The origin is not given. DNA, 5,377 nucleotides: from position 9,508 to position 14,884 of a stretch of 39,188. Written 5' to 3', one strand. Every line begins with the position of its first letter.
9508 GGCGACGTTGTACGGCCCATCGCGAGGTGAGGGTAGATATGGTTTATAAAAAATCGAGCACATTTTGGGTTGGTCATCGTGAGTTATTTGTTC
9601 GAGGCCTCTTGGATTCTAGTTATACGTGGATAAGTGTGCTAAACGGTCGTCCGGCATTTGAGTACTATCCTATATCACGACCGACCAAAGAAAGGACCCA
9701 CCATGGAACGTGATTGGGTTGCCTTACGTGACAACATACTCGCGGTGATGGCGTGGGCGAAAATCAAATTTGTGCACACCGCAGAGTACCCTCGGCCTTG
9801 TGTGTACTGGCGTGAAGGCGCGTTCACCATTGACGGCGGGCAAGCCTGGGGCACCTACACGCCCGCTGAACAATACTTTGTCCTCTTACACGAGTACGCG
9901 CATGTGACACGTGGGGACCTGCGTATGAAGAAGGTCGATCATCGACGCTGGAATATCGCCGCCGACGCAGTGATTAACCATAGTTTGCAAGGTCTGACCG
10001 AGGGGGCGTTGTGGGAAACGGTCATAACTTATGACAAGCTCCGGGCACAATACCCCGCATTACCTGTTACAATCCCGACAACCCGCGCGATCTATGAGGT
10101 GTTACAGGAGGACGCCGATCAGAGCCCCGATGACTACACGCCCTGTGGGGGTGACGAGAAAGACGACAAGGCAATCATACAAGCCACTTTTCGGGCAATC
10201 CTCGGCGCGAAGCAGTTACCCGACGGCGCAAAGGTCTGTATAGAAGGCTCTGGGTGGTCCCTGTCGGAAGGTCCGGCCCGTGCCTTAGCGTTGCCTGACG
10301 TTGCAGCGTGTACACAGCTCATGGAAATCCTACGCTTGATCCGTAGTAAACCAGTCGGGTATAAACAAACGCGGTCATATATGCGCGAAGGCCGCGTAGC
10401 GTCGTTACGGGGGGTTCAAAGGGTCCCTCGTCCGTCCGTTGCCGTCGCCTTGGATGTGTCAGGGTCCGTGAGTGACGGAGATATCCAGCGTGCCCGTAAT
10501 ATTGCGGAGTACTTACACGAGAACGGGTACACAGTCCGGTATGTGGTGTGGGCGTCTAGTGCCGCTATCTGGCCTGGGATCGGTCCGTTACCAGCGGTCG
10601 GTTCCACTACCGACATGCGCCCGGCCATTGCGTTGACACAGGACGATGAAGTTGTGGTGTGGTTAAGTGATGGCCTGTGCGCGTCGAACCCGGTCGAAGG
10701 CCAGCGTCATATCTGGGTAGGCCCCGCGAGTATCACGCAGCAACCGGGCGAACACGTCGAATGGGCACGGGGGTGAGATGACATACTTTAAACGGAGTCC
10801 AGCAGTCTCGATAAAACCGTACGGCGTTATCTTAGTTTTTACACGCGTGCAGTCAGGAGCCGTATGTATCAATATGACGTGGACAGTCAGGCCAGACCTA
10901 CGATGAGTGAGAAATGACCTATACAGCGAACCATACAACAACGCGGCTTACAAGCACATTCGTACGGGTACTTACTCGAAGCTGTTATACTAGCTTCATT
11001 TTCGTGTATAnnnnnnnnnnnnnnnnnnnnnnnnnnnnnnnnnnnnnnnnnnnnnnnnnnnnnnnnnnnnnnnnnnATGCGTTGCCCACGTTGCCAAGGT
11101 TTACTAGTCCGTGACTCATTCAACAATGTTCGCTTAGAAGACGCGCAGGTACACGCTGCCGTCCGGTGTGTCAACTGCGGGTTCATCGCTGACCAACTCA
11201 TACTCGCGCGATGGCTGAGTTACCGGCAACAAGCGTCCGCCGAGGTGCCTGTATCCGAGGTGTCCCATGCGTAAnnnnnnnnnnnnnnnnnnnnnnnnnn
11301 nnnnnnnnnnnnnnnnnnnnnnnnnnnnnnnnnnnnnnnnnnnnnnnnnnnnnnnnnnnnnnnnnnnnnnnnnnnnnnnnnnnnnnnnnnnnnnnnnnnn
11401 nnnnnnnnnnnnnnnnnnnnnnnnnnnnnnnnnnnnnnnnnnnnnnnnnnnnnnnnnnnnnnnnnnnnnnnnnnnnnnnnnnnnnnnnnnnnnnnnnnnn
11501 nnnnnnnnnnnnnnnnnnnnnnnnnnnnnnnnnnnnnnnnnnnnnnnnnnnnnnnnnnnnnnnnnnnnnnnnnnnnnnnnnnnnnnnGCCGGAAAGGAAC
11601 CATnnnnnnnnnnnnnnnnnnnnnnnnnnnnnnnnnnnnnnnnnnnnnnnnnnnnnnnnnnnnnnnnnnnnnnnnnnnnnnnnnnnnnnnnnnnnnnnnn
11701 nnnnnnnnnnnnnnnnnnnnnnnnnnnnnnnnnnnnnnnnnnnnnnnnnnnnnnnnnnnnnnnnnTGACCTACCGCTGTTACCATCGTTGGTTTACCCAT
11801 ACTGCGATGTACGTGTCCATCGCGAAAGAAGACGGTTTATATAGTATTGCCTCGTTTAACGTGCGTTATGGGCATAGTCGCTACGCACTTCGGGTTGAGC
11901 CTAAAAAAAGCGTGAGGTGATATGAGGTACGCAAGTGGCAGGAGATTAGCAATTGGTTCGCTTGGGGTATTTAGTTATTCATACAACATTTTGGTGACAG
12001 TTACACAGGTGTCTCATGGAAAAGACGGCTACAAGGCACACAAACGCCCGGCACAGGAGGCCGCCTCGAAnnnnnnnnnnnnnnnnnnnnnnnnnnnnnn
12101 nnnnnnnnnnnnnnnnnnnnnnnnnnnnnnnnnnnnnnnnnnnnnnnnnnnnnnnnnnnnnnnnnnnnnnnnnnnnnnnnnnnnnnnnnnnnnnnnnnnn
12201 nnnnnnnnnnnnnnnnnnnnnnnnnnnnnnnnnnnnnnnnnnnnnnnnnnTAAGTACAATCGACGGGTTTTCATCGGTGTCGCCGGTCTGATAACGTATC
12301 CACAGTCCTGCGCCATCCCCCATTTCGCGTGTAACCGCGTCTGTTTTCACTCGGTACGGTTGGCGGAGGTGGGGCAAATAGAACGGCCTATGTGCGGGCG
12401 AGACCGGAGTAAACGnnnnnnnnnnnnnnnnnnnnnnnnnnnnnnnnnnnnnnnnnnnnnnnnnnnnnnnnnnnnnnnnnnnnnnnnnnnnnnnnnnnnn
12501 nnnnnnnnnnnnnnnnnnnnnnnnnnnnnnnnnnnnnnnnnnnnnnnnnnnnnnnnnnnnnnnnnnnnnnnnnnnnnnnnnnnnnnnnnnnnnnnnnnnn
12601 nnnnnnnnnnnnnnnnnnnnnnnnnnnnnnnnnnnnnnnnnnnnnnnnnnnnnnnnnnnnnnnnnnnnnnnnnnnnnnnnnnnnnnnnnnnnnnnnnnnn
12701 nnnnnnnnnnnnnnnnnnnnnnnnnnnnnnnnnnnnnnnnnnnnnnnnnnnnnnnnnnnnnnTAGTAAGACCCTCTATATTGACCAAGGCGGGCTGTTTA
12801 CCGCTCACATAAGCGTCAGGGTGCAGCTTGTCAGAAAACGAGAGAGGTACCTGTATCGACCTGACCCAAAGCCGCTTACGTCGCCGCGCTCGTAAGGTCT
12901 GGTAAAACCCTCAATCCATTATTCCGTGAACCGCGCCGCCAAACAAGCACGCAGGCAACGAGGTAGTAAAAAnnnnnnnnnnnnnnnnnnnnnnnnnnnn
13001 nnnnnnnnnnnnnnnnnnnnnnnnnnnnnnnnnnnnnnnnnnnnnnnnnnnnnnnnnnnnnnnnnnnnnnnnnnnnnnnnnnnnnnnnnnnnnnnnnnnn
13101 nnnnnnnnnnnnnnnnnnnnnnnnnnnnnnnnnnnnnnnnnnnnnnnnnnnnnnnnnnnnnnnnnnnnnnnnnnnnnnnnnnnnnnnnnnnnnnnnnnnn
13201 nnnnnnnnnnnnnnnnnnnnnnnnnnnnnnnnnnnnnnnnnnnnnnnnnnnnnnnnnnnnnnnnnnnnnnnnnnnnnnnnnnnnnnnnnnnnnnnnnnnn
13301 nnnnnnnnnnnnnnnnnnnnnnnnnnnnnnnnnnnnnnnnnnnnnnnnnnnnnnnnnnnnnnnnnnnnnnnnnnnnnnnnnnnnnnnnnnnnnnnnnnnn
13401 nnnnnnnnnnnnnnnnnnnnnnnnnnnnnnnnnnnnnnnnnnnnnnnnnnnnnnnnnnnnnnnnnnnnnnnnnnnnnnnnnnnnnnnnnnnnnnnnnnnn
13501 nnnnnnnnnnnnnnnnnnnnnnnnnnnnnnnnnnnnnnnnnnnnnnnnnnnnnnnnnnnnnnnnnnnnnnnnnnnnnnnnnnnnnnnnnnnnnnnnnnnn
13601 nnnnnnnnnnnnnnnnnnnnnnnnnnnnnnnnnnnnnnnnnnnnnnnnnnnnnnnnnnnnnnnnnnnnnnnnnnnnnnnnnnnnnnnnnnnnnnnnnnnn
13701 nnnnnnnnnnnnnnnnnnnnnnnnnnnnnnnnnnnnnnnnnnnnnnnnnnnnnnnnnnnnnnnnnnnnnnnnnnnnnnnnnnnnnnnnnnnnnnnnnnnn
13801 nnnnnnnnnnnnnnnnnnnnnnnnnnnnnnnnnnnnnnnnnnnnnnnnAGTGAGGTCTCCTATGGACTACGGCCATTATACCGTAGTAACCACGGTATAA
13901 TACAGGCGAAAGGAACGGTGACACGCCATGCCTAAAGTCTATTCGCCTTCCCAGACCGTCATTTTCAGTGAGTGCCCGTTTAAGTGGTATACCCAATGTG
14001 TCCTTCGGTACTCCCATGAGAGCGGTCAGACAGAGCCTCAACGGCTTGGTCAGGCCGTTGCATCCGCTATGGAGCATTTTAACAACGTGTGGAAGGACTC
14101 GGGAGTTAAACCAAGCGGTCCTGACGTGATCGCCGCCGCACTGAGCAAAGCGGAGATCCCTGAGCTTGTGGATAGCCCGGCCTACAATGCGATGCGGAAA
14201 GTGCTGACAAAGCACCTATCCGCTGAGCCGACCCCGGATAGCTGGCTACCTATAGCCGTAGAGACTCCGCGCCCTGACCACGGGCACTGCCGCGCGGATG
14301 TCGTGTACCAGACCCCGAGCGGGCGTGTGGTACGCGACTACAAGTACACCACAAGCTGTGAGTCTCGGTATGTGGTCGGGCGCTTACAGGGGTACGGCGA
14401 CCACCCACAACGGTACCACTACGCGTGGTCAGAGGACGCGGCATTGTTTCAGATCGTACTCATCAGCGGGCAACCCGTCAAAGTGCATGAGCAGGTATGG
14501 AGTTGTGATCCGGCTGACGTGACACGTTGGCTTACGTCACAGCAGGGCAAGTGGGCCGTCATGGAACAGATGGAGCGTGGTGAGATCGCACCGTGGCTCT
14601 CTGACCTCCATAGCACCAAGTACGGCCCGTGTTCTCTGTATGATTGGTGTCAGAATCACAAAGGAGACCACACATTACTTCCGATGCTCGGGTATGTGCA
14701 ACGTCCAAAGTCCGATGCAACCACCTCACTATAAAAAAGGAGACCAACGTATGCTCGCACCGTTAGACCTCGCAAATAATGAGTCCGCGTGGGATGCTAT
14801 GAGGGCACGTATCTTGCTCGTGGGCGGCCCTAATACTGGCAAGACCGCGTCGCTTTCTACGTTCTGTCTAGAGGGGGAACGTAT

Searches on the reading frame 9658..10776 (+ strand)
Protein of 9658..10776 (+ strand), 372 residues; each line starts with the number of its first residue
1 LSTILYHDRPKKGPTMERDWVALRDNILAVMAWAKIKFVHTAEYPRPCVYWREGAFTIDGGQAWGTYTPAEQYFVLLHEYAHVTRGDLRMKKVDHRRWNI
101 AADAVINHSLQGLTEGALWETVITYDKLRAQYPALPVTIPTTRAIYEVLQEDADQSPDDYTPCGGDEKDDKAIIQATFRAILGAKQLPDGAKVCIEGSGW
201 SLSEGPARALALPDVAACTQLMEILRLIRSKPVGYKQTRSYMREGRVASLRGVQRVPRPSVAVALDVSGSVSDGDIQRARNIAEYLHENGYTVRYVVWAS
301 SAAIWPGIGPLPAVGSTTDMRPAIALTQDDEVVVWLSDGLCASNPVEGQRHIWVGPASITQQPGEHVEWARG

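Call 10: search_protein_families(library=phrogs, proteins=[window:9658-10776:+], max_evalue=0.001)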
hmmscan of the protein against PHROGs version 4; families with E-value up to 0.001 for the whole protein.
window:9658-10776:+ (372 aa): 1 family
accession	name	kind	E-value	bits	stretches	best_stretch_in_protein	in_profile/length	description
phrog_1314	-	DNA, RNA and nucleotide metabolism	4.3e-18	66.6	1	64-164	63-155/394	HNH endonuclease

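Call 11: search_protein_families(library=pfam, proteins=[window:9658-10776:+], max_evalue=0.001)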
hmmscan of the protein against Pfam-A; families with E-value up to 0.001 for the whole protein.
window:9658-10776:+ (372 aa): 1 family
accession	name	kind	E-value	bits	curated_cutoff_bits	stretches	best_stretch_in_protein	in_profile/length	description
PF13203.12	DUF2201_N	-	4.6e-07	30.1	23.2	1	66-114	54-103/271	Putative metallopeptidase domain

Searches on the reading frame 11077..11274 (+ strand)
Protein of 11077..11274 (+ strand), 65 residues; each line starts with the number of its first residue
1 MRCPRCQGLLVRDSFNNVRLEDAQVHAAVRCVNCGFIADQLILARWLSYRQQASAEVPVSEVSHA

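Call 54: search_protein_families(library=pfam, proteins=[window:11077-11274:+], max_evalue=0.05)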
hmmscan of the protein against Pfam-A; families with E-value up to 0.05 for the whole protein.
window:11077-11274:+ (65 aa): 3 families
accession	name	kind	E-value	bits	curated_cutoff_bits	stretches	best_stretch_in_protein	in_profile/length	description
PF25122.1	DUF7815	-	0.0038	17.5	25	0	2-14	4-16/27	Domain of unknown function (DUF7815)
PF13248.11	Zn_ribbon_3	-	0.021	14.7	27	0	29-36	3-10/26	zinc-ribbon domain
PF24292.1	DUF7479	-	0.043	14.4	27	0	2-37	4-39/60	Domain of unknown function (DUF7479)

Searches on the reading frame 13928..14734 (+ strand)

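Call 33: search_protein_families(library=pfam, proteins=[window:13928-14734:+], max_evalue=0.01)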
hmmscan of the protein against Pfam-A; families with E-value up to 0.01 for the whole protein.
window:13928-14734:+ (268 aa): 1 family
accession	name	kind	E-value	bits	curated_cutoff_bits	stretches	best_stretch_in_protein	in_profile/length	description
PF12705.13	PDDEXK_1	-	2e-10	41.5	22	1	6-168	3-170/247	PD-(D/E)XK nuclease superfamily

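Call 34: search_protein_families(library=phrogs, proteins=[window:13928-14734:+], max_evalue=0.01)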
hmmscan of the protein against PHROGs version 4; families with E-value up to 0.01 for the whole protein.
window:13928-14734:+ (268 aa): 1 family
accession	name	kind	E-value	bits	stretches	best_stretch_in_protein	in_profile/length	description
phrog_69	-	DNA, RNA and nucleotide metabolism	0.00076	19.6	1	3-242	88-315/501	exonuclease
